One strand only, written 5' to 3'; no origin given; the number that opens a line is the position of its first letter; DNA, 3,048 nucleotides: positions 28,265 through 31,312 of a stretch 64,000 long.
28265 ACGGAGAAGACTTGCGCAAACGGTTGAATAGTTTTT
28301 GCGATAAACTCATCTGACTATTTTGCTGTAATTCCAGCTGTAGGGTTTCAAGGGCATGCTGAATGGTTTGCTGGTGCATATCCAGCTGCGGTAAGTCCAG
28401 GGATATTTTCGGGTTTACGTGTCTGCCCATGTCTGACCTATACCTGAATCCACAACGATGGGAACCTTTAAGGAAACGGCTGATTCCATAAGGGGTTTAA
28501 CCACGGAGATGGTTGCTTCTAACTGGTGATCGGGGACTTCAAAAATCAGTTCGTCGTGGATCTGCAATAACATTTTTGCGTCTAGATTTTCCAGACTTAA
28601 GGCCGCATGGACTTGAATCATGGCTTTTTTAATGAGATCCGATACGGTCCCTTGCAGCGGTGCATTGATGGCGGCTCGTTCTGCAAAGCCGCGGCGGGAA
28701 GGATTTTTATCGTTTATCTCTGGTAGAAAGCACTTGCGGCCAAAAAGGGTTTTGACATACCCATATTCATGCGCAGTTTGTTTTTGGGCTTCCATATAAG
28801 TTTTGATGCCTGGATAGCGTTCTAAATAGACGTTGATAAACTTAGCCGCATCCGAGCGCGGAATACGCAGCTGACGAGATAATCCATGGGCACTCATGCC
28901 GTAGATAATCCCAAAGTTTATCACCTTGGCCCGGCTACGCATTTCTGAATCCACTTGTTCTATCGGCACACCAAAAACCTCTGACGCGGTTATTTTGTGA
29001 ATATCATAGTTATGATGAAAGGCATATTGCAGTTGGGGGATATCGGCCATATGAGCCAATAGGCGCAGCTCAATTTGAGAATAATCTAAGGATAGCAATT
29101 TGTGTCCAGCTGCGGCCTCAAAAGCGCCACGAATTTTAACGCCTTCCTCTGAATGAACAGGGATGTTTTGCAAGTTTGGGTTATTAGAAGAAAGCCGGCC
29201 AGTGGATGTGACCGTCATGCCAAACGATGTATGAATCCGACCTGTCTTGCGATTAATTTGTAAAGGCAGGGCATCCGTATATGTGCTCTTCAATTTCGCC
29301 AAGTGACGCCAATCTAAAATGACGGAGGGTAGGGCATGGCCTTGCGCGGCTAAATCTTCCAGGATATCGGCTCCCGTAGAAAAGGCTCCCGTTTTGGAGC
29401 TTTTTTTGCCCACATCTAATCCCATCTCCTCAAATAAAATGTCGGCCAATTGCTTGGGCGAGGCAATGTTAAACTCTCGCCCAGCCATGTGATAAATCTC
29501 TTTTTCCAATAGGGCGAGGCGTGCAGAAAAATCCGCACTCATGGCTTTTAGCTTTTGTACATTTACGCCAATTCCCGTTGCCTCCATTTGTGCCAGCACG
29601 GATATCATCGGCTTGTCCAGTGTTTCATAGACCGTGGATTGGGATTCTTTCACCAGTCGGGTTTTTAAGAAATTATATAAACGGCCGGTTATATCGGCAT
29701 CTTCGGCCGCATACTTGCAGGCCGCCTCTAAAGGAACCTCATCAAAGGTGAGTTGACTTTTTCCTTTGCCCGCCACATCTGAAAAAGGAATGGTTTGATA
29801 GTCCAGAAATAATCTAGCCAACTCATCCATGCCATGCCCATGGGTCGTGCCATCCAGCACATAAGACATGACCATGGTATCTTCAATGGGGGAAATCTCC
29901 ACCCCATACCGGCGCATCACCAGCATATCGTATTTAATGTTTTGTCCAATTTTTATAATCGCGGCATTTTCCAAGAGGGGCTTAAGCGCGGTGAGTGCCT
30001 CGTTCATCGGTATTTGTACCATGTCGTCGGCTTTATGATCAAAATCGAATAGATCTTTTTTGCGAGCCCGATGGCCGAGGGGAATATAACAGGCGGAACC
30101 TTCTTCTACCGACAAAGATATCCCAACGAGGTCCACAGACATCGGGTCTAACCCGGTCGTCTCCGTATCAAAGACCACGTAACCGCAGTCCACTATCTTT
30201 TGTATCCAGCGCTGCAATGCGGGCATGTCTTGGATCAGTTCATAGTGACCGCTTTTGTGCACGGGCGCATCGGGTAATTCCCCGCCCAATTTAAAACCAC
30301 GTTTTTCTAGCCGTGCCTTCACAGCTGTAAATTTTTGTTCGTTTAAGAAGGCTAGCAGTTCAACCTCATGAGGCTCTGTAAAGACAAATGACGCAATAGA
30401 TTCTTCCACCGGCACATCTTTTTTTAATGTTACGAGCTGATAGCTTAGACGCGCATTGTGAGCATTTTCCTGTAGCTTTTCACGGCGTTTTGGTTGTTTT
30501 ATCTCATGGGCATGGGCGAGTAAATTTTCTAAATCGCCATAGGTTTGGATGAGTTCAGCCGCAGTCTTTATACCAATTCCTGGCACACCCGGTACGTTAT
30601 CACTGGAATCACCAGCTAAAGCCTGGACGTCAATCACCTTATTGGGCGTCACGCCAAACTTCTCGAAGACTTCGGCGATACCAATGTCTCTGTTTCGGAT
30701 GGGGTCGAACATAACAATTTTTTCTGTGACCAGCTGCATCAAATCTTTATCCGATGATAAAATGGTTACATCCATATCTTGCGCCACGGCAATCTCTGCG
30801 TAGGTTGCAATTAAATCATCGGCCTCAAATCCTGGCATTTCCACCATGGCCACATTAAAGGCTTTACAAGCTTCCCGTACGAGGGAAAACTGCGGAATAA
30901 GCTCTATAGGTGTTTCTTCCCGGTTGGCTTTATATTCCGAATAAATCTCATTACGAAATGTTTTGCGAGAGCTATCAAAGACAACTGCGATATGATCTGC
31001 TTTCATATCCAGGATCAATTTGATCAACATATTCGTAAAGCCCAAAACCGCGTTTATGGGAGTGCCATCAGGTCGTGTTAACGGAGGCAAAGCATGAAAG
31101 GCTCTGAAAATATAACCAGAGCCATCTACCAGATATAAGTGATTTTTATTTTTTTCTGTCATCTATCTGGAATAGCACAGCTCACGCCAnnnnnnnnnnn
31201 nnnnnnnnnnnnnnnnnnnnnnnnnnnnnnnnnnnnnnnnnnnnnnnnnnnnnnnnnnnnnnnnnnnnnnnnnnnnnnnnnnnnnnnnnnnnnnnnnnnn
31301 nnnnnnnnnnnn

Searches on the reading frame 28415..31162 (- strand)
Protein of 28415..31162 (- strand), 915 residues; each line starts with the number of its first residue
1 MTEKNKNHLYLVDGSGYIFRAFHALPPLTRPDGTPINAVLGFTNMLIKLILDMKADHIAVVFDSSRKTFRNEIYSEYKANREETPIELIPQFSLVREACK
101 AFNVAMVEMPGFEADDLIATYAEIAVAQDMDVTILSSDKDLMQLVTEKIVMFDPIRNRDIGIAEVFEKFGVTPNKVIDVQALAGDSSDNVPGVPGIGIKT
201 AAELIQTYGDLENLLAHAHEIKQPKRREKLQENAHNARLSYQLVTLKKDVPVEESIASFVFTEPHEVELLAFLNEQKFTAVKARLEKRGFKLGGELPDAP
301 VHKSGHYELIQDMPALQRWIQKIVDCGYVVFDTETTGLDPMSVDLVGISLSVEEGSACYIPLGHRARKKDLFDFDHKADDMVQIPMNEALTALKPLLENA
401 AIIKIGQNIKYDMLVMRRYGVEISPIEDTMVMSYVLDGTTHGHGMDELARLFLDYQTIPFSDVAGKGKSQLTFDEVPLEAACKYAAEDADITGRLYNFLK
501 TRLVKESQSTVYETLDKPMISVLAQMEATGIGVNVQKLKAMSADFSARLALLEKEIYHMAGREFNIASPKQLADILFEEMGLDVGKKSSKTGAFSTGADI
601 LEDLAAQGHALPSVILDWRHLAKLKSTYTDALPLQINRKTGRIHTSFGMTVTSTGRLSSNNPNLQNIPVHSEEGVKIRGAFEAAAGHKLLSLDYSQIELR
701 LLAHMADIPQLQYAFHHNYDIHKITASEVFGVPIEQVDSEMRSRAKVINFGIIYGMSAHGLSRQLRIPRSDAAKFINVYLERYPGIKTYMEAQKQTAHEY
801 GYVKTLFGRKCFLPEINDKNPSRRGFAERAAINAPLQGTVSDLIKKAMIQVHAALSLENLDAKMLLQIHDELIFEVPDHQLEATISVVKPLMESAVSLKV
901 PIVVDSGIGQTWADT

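Call 14: search_protein_families(library=pfam, proteins=[window:28415-31162:-])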
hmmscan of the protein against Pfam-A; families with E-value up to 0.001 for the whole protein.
window:28415-31162:- (915 aa): 5 families
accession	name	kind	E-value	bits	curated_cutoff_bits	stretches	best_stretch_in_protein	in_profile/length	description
PF00476.26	DNA_pol_A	-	2.3e-153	511.1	34.3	1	536-914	2-381/381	DNA polymerase family A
PF02739.22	5_3_exonuc_N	-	2.9e-57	193.4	34.3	1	9-170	2-164/164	5'-3' exonuclease, N-terminal resolvase-like domain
PF01612.26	DNA_pol_A_exo1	-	4.1e-36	124.8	23.6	1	307-503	1-172/173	3'-5' exonuclease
PF01367.25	5_3_exonuc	-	1.2e-34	119.1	40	1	171-265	1-95/97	5'-3' exonuclease, C-terminal SAM fold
PF22619.2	DNA_polI_exo1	-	9.1e-05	22.7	27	1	390-470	37-118/140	DNA polymerase I, ribonuclease H-like domain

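Call 59: find_homologous_proteins(query=window:28415-31162:-, max_evalue=1e-50)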
Query window:28415-31162:- (915 aa): 8000 proteins with E <= 1e-50 among 8000 candidates; the best 120 are listed.
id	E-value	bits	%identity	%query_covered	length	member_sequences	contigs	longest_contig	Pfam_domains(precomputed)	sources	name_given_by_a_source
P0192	0.0e+0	2053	100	100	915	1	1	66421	PF01612.27,PF01367.26,PF02739.23,PF00476.27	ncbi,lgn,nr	ncbi:MAG: DNA polymerase I [Alphaproteobacteria bacterium]|nr:DNA polymerase I [Alphaproteobacteria 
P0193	0.0e+0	1597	77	100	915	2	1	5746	PF01612.27,PF01367.26,PF02739.23,PF00476.27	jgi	-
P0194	0.0e+0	1594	76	100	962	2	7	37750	PF01612.27,PF01367.26,PF02739.23,PF00476.27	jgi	jgi:DNA polymerase-1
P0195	0.0e+0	1558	74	100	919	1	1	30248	PF01612.27,PF01367.26,PF02739.23,PF00476.27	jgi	jgi:DNA polymerase I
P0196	0.0e+0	1538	74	100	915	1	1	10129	PF01612.27,PF01367.26,PF02739.23,PF22619.3,PF00476.27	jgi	jgi:DNA polymerase-1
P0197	0.0e+0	1500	72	100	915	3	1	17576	PF01612.27,PF01367.26,PF02739.23,PF22619.3,PF00476.27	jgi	-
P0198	0.0e+0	1379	71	94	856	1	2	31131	PF01612.27,PF01367.26,PF02739.23,PF22619.3,PF00476.27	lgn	-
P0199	0.0e+0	1369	67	100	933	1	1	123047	PF01612.27,PF01367.26,PF02739.23,PF00476.27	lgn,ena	-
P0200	0.0e+0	1368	66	100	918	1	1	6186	PF01612.27,PF01367.26,PF02739.23,PF22619.3,PF00476.27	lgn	-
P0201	0.0e+0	1249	63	99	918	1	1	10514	PF01612.27,PF01367.26,PF02739.23,PF22619.3,PF00476.27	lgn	-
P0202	0.0e+0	1237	61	99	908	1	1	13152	PF01612.27,PF01367.26,PF02739.23,PF22619.3,PF00476.27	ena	-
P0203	0.0e+0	1234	60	99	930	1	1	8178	PF01612.27,PF01367.26,PF02739.23,PF00476.27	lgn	-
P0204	0.0e+0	1226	61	99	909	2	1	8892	PF01612.27,PF01367.26,PF02739.23,PF22619.3,PF00476.27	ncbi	ncbi:MAG: DNA polymerase I [Pseudomonadota bacterium]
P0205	0.0e+0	1223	61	99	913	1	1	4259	PF01612.27,PF01367.26,PF02739.23,PF22619.3,PF00476.27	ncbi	-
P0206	0.0e+0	1210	60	99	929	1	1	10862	PF01612.27,PF01367.26,PF02739.23,PF00476.27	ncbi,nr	ncbi:MAG: DNA polymerase I [Alphaproteobacteria bacterium]|nr:DNA polymerase I [Alphaproteobacteria 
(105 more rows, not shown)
